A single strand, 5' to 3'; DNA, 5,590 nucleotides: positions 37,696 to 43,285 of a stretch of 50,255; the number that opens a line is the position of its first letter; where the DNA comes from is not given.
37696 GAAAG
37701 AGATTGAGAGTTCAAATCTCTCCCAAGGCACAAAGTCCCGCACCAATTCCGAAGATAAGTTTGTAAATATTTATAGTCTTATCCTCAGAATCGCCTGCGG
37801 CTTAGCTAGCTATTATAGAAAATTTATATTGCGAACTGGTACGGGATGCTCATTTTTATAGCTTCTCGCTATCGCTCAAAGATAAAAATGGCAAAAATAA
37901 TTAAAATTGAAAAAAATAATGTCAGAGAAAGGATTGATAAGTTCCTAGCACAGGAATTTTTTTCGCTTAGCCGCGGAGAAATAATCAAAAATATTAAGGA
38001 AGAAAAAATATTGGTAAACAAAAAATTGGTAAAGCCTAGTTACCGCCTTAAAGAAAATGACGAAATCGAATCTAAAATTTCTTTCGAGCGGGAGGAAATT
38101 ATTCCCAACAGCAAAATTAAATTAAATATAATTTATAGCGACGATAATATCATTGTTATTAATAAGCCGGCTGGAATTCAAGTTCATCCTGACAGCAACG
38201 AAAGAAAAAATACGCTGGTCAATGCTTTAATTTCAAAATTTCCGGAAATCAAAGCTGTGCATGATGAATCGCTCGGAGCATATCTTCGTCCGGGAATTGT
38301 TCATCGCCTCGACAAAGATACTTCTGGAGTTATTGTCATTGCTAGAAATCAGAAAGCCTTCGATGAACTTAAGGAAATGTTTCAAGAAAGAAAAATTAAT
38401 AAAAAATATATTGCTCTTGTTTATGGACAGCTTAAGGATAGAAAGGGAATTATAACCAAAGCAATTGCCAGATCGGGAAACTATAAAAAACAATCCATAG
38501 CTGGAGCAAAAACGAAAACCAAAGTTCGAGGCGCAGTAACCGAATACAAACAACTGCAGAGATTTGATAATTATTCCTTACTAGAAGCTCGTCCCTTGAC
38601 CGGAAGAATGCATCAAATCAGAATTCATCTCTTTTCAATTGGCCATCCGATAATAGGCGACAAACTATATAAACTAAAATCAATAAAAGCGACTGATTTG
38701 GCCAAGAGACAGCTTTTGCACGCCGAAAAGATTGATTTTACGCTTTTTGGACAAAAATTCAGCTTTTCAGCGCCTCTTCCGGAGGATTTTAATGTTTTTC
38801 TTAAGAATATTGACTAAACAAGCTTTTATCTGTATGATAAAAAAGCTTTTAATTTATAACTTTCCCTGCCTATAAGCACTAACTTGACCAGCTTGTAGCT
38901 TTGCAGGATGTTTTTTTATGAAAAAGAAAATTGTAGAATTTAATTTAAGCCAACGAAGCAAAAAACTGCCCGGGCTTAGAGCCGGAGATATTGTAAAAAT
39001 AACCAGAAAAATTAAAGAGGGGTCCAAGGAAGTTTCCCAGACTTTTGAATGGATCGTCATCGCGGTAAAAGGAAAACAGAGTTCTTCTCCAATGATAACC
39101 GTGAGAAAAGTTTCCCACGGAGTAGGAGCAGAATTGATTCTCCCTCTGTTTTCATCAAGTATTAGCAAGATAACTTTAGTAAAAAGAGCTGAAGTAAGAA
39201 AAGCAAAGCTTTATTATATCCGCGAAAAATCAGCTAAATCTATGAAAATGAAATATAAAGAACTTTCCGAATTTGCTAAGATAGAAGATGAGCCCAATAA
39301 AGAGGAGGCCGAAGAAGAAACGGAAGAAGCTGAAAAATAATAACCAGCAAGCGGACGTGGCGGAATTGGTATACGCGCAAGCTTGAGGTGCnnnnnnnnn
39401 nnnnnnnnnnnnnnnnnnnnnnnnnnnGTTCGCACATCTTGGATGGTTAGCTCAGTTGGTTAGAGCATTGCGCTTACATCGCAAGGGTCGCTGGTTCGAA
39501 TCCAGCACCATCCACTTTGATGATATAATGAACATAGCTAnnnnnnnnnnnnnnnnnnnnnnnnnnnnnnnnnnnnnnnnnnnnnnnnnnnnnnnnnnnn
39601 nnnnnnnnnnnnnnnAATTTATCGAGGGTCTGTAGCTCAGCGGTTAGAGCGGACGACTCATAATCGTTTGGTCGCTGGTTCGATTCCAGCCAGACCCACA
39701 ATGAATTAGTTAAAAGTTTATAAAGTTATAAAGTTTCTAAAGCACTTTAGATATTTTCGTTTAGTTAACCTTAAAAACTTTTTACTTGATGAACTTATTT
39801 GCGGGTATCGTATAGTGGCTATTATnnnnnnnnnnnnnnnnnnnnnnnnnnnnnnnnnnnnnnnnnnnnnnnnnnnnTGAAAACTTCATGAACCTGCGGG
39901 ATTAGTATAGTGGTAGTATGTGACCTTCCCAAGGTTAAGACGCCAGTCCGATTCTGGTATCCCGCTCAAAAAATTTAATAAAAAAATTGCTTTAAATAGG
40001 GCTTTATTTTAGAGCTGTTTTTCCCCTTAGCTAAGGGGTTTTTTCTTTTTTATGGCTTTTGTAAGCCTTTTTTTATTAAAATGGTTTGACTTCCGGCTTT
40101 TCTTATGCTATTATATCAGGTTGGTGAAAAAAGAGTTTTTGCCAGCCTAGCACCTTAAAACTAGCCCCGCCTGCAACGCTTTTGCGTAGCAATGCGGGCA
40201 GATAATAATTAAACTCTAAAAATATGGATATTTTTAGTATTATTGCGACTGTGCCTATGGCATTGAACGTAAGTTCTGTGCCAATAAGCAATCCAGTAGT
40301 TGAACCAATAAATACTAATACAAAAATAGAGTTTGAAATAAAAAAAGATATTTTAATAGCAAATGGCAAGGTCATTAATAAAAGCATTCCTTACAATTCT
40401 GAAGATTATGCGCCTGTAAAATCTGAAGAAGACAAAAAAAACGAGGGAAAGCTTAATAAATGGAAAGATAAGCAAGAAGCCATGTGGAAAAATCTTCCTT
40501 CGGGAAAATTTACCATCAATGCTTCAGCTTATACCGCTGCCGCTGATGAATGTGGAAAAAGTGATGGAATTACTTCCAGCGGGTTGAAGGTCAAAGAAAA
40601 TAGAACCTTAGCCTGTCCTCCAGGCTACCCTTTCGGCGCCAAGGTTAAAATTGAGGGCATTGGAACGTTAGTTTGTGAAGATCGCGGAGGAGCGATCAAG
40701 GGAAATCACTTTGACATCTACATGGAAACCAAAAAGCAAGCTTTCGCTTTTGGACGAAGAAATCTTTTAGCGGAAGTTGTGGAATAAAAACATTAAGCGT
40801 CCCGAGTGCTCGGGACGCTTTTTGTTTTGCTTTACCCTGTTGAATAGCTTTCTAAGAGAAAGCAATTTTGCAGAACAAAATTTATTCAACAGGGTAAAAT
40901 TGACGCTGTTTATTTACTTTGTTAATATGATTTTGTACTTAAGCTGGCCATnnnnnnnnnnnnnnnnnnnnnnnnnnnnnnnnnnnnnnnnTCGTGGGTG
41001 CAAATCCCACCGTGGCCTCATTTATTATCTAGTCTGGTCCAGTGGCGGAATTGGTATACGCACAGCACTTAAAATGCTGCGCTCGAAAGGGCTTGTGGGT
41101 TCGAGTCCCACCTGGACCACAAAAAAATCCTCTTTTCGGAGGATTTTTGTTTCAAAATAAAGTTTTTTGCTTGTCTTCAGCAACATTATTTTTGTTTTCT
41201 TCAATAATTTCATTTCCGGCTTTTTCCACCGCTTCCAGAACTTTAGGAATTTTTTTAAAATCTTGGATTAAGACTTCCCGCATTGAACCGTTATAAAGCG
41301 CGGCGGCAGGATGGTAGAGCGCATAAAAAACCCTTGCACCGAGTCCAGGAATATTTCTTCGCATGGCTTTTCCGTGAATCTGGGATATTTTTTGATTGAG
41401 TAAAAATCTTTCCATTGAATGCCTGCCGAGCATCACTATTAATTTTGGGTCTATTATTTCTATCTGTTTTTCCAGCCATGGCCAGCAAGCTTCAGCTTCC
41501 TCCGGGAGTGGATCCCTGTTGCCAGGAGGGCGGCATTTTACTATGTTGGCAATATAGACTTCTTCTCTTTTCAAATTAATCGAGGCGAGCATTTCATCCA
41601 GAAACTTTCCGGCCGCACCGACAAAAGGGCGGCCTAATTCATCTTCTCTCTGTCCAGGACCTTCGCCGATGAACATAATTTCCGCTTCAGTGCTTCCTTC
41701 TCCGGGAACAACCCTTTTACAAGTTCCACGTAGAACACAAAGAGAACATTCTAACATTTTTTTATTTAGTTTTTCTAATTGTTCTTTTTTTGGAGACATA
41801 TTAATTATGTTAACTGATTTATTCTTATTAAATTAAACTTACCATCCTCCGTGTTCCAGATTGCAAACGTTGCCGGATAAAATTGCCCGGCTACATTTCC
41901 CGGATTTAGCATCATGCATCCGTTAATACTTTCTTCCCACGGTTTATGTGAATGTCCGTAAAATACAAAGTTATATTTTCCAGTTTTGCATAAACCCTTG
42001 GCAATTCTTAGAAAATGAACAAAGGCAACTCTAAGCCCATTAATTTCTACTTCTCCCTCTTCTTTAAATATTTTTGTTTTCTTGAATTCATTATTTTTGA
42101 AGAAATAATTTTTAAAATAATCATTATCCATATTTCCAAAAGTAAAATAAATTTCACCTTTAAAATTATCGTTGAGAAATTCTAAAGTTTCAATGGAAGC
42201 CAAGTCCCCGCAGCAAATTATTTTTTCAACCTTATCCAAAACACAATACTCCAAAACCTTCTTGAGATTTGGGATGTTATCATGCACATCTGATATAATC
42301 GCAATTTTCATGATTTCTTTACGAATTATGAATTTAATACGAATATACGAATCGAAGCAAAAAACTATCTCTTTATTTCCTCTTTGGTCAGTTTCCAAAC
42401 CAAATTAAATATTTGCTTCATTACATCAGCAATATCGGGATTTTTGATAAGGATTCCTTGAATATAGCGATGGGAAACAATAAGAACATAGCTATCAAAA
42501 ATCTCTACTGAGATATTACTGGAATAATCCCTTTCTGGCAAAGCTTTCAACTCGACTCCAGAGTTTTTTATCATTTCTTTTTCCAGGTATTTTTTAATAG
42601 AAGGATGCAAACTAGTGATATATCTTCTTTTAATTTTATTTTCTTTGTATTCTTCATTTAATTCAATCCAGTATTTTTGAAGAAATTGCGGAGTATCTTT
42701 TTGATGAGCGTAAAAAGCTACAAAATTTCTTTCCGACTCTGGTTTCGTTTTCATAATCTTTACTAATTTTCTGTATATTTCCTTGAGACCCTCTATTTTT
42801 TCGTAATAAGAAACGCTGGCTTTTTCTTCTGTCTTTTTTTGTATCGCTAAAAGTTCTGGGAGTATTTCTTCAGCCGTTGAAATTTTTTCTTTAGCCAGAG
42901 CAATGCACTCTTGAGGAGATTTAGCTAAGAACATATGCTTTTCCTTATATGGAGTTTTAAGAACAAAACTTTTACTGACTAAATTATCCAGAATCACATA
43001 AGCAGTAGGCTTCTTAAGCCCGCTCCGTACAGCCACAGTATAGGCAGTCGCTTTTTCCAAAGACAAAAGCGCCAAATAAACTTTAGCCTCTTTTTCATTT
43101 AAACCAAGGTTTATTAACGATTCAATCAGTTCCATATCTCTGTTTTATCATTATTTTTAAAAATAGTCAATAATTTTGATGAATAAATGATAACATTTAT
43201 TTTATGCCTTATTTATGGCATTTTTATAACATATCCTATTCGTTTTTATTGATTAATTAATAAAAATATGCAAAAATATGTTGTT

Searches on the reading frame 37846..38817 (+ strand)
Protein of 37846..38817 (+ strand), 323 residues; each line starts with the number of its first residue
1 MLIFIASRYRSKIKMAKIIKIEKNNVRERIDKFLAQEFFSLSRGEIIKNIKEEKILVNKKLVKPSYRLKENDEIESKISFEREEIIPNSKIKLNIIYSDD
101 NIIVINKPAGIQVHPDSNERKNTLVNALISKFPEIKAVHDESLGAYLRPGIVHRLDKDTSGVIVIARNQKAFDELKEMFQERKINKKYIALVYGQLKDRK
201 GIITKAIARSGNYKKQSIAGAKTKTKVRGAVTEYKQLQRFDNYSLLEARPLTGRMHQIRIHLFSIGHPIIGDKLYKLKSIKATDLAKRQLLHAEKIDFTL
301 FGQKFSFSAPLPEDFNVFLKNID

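Call 12: search_protein_families(library=pfam, proteins=[window:37846-38817:+])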
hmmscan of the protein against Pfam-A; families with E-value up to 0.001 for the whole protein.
window:37846-38817:+ (323 aa): 2 families
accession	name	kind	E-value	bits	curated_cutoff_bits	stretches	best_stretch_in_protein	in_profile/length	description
PF00849.27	PseudoU_synth_2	-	8.7e-35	120.6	26.8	1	101-262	1-150/152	RNA pseudouridylate synthase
PF01479.30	S4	-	3.3e-11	43.2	22.8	1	28-74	1-48/48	S4 domain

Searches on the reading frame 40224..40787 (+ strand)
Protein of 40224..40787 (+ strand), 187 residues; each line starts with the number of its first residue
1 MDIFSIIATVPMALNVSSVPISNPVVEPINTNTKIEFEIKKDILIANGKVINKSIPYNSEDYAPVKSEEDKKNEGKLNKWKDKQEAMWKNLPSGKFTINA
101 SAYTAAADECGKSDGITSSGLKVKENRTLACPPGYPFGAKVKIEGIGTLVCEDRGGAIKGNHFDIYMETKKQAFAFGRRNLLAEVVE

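Call 37: search_protein_families(library=pfam, proteins=[window:40224-40787:+], max_evalue=0.01)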
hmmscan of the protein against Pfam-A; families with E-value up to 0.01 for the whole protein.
window:40224-40787:+ (187 aa): 1 family
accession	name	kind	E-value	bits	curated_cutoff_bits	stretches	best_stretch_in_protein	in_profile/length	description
PF06725.17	3D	-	5.3e-11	43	23.8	1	133-179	7-64/72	3D domain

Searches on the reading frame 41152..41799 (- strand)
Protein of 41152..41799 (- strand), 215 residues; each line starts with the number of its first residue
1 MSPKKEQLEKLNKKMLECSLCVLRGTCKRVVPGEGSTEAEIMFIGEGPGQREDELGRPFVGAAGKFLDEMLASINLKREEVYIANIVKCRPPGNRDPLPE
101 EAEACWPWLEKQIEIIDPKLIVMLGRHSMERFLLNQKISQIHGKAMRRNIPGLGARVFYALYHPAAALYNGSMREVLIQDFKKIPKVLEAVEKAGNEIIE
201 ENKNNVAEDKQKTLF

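Call 12: search_protein_families(library=pfam, proteins=[window:41152-41799:-])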
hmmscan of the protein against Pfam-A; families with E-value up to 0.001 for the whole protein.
window:41152-41799:- (215 aa): 1 family
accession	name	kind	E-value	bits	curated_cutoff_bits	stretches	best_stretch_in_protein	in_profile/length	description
PF03167.25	UDG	-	2.5e-36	125.3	24.3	1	32-173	1-127/141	Uracil DNA glycosylase superfamily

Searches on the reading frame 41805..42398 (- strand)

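Call 37: search_protein_families(library=pfam, proteins=[window:41805-42398:-], max_evalue=0.01)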
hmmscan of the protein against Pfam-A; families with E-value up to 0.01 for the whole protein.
window:41805-42398:- (197 aa): 3 families
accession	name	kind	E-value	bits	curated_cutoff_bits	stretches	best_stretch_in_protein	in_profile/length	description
PF12850.12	Metallophos_2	-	7.1e-28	98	27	1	30-185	1-153/154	Calcineurin-like phosphoesterase superfamily domain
PF00149.33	Metallophos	-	2.6e-11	44.8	21.5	1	30-104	1-86/191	Calcineurin-like phosphoesterase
PF14582.11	Metallophos_3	-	0.0016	18.3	28.2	0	136-185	205-251/259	Metallophosphoesterase, calcineurin superfamily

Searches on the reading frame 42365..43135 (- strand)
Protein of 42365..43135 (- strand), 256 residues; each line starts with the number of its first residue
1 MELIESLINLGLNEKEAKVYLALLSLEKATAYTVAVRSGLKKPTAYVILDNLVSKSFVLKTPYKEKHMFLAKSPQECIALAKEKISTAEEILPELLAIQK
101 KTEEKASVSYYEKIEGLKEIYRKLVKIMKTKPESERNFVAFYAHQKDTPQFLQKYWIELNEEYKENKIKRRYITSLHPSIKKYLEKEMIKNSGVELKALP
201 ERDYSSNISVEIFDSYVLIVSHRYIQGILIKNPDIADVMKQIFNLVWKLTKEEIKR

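Call 12: search_protein_families(library=pfam, proteins=[window:42365-43135:-])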
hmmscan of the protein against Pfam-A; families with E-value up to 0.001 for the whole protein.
window:42365-43135:- (256 aa): 1 family
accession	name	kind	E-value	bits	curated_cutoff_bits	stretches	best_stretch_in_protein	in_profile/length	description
PF01978.25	TrmB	-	2.4e-14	53.4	25.6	1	9-74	3-67/68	Sugar-specific transcriptional regulator TrmB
